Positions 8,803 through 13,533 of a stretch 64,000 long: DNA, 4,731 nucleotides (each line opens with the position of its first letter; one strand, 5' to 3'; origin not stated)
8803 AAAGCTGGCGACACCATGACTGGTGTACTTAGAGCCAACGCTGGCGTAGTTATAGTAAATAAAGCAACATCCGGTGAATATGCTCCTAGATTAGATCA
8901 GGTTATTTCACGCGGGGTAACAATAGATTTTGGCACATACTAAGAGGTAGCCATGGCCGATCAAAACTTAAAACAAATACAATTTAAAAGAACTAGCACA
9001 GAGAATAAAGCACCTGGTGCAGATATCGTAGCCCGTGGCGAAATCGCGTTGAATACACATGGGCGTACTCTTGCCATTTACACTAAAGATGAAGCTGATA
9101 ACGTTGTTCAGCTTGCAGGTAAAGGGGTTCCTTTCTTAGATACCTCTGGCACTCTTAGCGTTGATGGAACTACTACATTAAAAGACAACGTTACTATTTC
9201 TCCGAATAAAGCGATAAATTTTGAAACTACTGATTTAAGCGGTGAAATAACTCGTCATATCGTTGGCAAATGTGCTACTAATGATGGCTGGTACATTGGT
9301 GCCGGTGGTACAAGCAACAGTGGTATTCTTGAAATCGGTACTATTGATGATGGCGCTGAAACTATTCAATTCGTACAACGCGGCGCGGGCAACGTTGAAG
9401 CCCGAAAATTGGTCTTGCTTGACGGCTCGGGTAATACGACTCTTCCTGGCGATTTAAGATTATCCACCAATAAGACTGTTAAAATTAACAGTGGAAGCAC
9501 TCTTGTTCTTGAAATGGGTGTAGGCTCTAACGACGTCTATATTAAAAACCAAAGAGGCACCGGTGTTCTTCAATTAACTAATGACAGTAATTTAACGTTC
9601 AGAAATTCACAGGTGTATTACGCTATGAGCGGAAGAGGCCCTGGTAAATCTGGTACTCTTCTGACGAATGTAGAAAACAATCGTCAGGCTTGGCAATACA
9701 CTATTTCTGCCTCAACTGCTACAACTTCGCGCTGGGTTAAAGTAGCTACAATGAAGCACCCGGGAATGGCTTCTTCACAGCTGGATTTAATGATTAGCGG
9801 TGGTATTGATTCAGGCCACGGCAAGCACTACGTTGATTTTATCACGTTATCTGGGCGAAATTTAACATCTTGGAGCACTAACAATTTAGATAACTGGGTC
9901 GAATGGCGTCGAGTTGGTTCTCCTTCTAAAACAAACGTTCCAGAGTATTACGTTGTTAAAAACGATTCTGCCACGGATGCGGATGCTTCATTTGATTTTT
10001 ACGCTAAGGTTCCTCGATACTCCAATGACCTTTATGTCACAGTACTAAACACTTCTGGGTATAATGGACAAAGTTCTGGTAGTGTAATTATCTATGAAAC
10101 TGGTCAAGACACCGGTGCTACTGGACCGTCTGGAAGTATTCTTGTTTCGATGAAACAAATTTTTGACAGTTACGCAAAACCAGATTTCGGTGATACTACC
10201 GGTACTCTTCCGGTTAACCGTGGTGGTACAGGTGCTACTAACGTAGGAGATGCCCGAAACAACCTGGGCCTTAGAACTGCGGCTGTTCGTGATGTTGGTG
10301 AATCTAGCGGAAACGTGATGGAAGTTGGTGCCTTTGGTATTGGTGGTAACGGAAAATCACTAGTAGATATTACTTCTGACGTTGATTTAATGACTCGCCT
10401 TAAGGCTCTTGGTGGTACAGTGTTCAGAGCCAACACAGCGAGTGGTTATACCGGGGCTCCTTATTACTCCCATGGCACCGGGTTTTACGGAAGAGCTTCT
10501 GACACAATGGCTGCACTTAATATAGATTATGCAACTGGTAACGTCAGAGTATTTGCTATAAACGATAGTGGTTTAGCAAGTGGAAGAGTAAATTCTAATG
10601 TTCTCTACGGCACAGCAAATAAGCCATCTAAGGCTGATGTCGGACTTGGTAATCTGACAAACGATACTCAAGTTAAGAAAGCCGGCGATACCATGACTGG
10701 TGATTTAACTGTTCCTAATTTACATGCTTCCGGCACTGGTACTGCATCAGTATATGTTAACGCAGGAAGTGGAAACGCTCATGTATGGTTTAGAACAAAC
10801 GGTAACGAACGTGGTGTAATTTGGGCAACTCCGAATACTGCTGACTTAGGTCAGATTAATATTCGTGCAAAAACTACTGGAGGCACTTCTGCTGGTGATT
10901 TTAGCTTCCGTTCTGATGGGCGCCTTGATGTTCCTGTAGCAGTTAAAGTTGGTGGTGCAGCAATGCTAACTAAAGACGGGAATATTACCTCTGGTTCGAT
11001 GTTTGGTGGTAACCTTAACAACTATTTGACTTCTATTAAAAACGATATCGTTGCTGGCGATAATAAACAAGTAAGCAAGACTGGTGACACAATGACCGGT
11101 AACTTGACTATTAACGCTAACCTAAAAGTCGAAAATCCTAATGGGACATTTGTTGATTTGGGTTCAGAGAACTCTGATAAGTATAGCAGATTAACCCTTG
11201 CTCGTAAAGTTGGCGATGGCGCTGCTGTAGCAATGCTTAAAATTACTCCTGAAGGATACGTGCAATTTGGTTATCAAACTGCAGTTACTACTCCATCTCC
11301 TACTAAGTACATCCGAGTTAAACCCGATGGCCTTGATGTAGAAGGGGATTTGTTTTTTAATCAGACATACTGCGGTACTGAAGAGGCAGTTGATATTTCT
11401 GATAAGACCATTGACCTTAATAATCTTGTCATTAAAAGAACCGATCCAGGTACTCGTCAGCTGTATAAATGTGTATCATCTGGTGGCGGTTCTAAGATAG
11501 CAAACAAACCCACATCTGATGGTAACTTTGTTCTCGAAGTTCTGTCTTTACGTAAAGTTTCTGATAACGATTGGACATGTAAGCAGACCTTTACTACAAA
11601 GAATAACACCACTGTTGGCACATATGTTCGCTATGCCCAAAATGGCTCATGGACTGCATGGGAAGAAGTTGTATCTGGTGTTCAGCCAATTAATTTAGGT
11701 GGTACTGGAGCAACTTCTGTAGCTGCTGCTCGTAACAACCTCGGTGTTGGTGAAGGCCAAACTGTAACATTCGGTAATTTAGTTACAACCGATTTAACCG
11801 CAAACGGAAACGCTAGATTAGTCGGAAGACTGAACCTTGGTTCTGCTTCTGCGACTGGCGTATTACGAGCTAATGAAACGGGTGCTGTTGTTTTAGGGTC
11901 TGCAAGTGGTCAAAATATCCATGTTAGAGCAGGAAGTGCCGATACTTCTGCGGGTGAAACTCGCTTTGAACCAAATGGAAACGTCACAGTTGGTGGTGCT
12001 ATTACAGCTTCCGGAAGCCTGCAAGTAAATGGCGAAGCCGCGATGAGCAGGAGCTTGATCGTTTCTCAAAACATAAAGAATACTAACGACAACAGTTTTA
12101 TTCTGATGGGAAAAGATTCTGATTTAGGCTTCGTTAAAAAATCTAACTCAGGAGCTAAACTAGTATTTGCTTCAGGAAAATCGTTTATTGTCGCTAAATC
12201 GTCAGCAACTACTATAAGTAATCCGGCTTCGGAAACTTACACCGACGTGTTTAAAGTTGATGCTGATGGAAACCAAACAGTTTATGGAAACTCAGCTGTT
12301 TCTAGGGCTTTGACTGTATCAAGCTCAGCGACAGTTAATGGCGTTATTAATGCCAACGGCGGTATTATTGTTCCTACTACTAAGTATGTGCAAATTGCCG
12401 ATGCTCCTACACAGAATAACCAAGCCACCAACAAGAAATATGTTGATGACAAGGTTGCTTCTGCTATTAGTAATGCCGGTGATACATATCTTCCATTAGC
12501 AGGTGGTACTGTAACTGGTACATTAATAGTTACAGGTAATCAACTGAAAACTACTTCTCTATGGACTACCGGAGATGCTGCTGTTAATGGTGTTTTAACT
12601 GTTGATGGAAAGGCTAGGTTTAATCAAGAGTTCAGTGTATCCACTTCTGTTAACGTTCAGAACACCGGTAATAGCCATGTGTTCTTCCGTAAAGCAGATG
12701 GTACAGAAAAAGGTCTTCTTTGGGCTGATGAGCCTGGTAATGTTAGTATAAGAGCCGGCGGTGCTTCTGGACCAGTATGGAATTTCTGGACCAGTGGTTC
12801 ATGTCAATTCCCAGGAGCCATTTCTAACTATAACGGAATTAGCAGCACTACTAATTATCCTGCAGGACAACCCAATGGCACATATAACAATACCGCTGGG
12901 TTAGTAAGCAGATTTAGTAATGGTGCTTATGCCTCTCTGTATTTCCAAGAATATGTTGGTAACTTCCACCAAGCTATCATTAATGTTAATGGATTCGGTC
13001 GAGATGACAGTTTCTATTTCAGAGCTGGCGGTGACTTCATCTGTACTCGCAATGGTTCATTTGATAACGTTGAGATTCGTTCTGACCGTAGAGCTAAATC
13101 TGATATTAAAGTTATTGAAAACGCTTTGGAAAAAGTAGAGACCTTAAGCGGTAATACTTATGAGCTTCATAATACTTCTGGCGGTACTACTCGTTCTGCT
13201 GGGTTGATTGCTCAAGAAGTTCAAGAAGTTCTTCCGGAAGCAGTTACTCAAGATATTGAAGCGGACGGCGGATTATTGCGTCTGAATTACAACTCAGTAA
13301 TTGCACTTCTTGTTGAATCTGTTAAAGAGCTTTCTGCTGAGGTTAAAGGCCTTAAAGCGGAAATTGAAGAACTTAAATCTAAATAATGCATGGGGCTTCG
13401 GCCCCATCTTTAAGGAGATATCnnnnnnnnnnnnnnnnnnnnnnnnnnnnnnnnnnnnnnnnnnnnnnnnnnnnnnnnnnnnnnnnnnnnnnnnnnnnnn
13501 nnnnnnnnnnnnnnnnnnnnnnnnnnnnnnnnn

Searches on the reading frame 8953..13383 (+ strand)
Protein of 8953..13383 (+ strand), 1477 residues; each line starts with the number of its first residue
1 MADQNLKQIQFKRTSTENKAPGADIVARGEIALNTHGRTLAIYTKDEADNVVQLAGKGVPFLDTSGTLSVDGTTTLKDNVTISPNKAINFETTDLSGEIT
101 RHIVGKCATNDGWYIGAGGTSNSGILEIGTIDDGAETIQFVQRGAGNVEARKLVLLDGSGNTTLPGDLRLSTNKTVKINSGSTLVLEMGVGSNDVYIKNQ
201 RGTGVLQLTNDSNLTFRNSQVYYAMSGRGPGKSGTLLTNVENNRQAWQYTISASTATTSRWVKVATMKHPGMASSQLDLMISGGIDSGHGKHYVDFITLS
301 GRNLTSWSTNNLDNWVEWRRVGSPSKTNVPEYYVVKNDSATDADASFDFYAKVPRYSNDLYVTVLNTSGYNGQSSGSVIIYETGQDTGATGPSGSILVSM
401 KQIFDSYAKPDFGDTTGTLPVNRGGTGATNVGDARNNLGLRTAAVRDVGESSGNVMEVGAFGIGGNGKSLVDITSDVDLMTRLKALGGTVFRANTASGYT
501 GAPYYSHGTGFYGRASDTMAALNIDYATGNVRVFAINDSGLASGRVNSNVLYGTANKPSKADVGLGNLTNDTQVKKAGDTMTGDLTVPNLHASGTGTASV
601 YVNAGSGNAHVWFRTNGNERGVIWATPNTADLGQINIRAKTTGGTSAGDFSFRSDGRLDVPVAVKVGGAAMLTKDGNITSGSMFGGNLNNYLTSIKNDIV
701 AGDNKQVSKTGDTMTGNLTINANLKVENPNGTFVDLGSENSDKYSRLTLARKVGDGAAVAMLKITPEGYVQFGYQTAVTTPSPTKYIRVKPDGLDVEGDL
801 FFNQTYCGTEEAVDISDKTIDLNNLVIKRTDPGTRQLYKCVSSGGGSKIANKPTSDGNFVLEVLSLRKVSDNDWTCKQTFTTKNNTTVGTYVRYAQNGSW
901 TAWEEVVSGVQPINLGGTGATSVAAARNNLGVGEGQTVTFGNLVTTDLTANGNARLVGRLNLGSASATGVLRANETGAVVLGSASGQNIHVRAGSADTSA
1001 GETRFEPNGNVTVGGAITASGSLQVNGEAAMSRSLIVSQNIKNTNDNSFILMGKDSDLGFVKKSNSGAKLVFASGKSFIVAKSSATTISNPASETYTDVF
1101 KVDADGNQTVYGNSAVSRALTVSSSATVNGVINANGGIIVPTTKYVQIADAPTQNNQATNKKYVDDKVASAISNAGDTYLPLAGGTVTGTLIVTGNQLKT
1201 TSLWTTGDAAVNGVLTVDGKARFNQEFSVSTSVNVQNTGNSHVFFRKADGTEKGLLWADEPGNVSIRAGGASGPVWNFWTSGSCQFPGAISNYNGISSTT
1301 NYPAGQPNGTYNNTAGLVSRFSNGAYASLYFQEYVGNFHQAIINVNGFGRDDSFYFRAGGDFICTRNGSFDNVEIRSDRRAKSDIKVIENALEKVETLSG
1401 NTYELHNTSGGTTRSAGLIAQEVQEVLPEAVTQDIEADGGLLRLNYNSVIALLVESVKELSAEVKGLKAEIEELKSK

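Call 3: search_protein_families(library=pfam, proteins=[window:8953-13383:+], max_evalue=1)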
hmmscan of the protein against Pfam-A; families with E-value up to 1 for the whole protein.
window:8953-13383:+ (1477 aa): 5 families
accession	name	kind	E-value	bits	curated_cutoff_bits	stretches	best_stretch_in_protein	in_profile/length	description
PF13884.11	Peptidase_S74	-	4.3e-15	56.2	22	1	1377-1432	1-58/58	Chaperone of endosialidase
PF18050.6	Cyclophil_like2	-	0.0035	17.8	22.7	1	7-51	39-87/115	Cyclophilin-like family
PF00699.25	Urease_beta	-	0.023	15.1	25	1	21-94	1-73/98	Urease beta subunit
PF24073.1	DUF7365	-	0.082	13.5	27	1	1448-1477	71-100/101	Coiled-coil region of unknown function (DUF7365)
PF05815.16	AcMNPV_Orf101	-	0.57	9.8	25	1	1371-1472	236-341/377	Autographa californica nuclear polyhedrosis virus (AcMNPV), Orf101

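Call 4: search_protein_families(library=phrogs, proteins=[window:8953-13383:+], max_evalue=0.1)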
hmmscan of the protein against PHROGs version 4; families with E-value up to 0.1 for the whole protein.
window:8953-13383:+ (1477 aa): 25 families
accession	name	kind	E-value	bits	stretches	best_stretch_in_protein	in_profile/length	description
phrog_10316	-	tail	0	2328.5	2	1-959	1-942/1471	tail fiber protein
phrog_24369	-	tail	4.9e-111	373.3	2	248-660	220-584/1396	tail fiber protein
phrog_1699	-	tail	1.3e-51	177.2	4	1313-1476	876-996/1000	long tail fiber protein distal subunit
phrog_5667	-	tail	1.2e-43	150.8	1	552-1470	38-785/786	long tail fiber protein distal subunit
phrog_5668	-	tail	2.4e-38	132.6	1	1229-1476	1299-1563/1567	tail fiber protein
phrog_22609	-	tail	2.1e-36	126.1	1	1348-1475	1053-1181/1184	tail fiber protein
phrog_5481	-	tail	4.2e-32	112.6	2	886-1476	529-1025/1043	tail fiber protein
phrog_19567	-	tail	5e-32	111.9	2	1341-1470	1263-1377/1379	tail fiber protein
phrog_19966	-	tail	3.5e-31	109.5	2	1369-1469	625-722/724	long tail fiber protein distal subunit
phrog_14572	-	tail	2.1e-27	97.3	1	1322-1476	333-475/484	tail fiber protein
phrog_18186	-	tail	1.7e-25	90.7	1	1371-1472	481-575/582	baseplate wedge subunit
phrog_11011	-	tail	7.1e-25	88.1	1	955-1476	821-1282/1291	long tail fiber protein distal subunit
phrog_8215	-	tail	2.4e-24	86.8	1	1376-1472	908-997/1000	baseplate wedge initiator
phrog_1980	-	tail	1.5e-22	81.5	1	1008-1477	111-436/449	tail fiber protein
phrog_21722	-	tail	2.6e-20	73.5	1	1343-1474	451-571/576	long tail fiber protein distal subunit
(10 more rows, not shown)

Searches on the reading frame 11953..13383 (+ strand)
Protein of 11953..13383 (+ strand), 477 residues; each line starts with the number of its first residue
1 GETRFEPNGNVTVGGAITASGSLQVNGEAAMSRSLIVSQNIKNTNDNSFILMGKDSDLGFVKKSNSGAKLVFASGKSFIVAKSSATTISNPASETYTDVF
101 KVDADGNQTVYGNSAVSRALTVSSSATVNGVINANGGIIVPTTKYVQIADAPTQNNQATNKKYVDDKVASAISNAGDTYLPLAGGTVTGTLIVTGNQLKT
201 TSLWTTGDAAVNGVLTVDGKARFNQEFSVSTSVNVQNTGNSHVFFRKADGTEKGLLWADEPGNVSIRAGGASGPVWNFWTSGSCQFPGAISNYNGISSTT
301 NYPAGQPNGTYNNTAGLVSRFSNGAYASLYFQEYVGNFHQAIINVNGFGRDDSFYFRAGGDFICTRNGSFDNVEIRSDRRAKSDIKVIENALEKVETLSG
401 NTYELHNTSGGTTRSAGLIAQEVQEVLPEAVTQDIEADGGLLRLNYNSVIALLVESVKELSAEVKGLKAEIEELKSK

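Call 27: search_solved_structures(query=window:11953-13383:+, max_evalue=0.01, show_alignments=3)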
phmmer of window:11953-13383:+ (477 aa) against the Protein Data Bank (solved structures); distinct sequences matched with E-value up to 0.01: 2.
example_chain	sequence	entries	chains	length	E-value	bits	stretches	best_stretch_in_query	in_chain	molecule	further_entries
6f45_A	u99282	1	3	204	1.6e-13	53.6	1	372-475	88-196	Long tail fiber distal subunit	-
4v8p_AE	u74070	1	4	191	0.0065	18.6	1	142-245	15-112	RPL6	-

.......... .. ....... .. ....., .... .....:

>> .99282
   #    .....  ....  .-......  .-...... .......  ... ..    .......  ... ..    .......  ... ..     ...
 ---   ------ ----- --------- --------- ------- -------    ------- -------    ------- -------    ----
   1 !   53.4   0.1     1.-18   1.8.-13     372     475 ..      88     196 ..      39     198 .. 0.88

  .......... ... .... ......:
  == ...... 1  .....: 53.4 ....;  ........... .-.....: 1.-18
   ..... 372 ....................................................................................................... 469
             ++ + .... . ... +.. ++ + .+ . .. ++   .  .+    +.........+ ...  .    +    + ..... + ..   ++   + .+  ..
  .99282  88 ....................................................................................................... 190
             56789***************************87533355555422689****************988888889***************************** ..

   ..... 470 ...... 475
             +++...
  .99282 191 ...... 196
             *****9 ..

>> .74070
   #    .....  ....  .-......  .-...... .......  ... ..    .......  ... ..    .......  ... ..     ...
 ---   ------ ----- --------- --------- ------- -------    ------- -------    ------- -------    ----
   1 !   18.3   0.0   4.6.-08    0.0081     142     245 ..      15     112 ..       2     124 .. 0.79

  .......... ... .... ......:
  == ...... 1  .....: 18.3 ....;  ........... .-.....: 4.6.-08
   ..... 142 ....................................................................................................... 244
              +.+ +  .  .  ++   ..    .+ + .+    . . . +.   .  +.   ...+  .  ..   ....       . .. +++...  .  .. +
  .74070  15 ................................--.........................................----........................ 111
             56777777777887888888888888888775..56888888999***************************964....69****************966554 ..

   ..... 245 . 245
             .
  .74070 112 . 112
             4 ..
